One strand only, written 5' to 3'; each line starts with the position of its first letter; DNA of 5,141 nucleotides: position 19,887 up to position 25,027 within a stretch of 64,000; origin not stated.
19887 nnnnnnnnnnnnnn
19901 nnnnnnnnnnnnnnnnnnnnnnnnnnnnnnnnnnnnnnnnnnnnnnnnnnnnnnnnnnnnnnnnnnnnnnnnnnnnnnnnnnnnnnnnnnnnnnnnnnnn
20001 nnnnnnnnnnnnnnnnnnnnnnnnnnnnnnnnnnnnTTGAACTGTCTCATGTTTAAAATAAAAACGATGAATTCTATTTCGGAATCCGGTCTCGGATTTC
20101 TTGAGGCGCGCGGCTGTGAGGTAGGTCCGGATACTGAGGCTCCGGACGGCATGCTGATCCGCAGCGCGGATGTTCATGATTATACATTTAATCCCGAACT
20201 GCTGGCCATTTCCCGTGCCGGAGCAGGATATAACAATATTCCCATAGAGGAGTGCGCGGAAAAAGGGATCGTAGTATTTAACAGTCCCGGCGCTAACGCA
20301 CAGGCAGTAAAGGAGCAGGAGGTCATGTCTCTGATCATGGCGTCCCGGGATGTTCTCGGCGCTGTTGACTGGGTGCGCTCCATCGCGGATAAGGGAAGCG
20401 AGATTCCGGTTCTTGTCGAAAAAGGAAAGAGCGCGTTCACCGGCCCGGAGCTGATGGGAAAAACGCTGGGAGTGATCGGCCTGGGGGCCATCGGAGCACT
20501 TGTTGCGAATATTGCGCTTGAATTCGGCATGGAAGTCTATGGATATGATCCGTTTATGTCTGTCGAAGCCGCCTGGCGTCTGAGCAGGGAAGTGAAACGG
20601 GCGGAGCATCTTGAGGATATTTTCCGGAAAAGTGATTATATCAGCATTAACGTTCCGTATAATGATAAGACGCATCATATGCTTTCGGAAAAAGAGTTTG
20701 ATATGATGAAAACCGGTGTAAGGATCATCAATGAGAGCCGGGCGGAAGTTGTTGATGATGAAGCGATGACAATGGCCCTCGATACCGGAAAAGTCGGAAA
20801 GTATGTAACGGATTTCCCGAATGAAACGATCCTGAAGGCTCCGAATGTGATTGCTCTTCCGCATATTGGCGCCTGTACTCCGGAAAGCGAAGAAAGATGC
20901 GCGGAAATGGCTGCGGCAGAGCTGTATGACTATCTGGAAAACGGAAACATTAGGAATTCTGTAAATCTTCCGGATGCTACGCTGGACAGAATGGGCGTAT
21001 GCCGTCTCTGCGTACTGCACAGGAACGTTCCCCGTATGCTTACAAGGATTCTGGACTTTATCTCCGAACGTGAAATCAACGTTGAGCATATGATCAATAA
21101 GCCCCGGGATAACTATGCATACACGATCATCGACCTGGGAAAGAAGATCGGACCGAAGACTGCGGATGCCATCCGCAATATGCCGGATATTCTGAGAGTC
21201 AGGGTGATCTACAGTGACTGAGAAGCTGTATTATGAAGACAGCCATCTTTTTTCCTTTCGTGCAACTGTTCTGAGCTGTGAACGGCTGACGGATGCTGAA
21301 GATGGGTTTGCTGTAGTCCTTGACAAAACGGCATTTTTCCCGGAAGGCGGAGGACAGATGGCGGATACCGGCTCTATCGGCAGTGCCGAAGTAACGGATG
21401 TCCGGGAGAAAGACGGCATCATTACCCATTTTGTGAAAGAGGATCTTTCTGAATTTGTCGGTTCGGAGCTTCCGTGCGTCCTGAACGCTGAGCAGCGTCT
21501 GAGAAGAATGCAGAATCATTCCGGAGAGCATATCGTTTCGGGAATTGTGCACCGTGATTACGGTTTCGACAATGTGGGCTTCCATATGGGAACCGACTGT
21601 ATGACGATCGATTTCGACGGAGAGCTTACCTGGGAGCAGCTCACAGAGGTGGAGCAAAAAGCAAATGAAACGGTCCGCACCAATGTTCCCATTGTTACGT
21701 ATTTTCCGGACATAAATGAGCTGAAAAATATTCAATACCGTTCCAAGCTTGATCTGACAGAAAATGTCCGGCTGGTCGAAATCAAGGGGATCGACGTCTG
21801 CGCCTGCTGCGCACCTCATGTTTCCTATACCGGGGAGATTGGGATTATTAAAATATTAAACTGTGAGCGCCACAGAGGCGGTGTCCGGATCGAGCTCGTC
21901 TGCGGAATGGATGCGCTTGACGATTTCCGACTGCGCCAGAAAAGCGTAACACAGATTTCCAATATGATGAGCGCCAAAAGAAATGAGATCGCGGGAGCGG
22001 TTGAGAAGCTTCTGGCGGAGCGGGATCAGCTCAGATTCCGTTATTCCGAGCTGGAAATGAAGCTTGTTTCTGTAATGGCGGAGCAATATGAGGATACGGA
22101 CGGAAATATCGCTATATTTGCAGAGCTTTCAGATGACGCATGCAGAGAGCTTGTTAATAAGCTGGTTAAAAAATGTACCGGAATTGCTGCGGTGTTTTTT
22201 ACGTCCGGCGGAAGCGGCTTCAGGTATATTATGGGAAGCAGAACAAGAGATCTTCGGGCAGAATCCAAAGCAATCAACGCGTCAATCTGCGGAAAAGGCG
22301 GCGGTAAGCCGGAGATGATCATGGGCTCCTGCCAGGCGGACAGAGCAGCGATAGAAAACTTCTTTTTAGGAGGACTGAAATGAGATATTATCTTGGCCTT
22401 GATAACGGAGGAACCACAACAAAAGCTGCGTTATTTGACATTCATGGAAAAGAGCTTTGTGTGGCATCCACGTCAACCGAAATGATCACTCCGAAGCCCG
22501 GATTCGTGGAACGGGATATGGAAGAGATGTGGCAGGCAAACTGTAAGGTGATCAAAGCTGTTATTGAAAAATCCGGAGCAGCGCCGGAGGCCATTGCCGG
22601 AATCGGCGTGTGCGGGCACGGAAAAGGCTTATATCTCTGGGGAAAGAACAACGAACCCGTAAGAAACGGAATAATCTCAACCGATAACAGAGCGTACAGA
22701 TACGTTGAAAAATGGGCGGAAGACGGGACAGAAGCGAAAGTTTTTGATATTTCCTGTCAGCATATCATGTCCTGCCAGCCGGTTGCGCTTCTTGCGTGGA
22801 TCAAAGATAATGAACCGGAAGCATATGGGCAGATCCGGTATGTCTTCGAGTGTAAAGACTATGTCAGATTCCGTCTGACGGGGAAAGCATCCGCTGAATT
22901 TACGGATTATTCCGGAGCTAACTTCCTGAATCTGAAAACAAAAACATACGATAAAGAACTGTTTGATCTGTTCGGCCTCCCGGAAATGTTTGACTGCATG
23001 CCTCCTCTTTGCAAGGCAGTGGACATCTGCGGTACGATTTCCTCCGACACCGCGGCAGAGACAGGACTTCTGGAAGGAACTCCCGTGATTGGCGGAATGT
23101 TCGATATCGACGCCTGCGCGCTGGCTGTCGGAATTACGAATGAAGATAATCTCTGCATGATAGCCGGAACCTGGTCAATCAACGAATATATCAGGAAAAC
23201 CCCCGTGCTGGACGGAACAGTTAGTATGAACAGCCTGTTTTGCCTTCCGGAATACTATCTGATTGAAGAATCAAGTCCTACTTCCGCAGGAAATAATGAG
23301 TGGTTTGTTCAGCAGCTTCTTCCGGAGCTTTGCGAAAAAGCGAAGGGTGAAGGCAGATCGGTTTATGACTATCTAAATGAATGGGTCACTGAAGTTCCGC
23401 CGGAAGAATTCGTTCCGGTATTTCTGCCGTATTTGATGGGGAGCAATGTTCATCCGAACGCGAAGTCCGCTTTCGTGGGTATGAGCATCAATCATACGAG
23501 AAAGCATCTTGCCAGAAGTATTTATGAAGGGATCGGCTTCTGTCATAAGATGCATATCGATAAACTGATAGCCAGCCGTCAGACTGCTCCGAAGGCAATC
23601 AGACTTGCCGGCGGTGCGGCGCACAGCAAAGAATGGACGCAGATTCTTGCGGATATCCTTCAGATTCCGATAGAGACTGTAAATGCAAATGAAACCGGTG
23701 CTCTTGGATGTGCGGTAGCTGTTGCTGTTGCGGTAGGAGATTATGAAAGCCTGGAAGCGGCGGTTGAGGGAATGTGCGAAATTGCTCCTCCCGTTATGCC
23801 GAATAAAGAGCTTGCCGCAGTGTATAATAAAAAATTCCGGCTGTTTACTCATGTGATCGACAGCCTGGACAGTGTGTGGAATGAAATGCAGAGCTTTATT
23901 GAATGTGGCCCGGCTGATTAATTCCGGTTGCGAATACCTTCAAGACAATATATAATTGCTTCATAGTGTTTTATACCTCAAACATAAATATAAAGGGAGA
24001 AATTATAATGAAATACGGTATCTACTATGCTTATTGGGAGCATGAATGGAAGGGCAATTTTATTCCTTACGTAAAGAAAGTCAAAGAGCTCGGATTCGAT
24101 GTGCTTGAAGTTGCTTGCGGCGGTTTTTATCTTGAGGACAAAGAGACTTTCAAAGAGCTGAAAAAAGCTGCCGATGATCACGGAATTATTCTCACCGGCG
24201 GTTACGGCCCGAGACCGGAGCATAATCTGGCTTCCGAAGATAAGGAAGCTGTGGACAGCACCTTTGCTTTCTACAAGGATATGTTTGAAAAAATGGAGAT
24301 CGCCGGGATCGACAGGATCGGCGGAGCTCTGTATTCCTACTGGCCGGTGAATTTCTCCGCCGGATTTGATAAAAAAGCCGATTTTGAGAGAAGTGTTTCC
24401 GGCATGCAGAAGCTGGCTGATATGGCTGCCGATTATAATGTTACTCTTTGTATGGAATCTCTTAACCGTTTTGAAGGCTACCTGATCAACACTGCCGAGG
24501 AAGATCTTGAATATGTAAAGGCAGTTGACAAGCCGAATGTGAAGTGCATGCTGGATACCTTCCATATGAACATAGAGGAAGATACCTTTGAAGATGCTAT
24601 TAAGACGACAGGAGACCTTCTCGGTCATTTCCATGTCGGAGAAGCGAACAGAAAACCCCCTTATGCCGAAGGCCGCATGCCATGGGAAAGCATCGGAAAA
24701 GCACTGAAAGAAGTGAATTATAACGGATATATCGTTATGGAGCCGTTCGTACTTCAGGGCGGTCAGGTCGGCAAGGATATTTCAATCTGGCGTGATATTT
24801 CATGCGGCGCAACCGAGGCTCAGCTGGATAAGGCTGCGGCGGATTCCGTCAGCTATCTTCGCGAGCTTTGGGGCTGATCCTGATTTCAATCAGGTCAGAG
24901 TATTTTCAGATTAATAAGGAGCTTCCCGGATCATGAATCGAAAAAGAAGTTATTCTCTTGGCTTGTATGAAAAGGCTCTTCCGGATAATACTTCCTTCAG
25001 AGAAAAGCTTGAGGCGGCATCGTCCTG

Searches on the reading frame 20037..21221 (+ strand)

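Call 73: search_protein_families(library=pfam, proteins=[window:20037-21221:+], max_evalue=0.00001)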
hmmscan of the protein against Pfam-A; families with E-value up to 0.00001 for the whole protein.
window:20037-21221:+ (394 aa): 3 families
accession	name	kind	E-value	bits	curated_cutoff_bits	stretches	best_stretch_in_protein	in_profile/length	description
PF02826.25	2-Hacid_dh_C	-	6.7e-40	136.8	25.1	1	123-278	23-178/178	D-isomer specific 2-hydroxyacid dehydrogenase, NAD binding domain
PF00389.36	2-Hacid_dh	-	6.8e-15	55.4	24.6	1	53-310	60-134/134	D-isomer specific 2-hydroxyacid dehydrogenase, catalytic domain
PF03446.21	NAD_binding_2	-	1.4e-06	28.8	21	0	144-246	2-105/161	NAD binding domain of 6-phosphogluconate dehydrogenase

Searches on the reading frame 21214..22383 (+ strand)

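Call 73: search_protein_families(library=pfam, proteins=[window:21214-22383:+], max_evalue=0.00001)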
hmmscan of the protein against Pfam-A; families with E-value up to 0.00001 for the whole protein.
window:21214-22383:+ (389 aa): 2 families
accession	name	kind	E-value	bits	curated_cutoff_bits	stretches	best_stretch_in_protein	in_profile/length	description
PF07973.19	tRNA_SAD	-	1.7e-10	41.1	24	1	185-225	1-42/44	Threonyl and Alanyl tRNA synthetase second additional domain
PF01411.24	tRNA-synt_2c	-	7.2e-09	35.2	30.3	1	29-77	482-534/552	tRNA synthetases class II (A)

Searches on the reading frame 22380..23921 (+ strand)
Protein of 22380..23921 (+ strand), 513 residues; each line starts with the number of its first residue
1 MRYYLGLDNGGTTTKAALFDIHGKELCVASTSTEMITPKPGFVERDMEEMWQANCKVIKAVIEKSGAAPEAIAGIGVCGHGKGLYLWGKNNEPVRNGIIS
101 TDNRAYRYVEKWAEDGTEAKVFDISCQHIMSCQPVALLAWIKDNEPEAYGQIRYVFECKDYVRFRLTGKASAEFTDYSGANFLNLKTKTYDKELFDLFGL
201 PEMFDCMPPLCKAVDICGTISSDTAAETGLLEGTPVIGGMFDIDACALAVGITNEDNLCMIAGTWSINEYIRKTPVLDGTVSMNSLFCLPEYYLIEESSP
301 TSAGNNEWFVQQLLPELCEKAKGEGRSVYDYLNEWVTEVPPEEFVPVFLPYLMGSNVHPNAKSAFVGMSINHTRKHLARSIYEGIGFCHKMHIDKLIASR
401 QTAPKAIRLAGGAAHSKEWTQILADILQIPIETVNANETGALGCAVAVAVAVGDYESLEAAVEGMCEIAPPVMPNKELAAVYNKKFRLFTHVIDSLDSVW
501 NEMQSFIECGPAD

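Call 73: search_protein_families(library=pfam, proteins=[window:22380-23921:+], max_evalue=0.00001)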
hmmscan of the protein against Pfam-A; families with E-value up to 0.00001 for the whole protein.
window:22380-23921:+ (513 aa): 3 families
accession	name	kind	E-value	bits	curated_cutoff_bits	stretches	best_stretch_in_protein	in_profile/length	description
PF00370.27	FGGY_N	-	1.7e-65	221.5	28.8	1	3-248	1-244/245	FGGY family of carbohydrate kinases, N-terminal domain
PF02782.22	FGGY_C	-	1.5e-34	119.9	27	1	259-451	2-197/198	FGGY family of carbohydrate kinases, C-terminal domain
PF01869.26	BcrAD_BadFG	-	3.9e-06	27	31.5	0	5-131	1-120/271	BadF/BadG/BcrA/BcrD ATPase family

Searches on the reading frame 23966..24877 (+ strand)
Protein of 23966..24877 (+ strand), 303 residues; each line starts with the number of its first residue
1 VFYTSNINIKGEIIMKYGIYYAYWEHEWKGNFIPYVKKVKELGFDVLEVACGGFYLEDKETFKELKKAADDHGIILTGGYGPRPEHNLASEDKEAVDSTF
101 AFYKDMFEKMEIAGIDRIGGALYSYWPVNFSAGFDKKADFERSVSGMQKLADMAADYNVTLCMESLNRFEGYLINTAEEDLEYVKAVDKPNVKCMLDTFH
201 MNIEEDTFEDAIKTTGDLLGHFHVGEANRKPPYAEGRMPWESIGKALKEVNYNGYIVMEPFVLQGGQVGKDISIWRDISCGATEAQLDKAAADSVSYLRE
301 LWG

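Call 73: search_protein_families(library=pfam, proteins=[window:23966-24877:+], max_evalue=0.00001)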
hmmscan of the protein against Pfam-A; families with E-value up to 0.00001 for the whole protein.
window:23966-24877:+ (303 aa): 1 family
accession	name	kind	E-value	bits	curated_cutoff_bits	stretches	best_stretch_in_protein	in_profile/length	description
PF01261.30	AP_endonuc_2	-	1.5e-39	136.6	31.1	1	36-263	1-232/249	Xylose isomerase-like TIM barrel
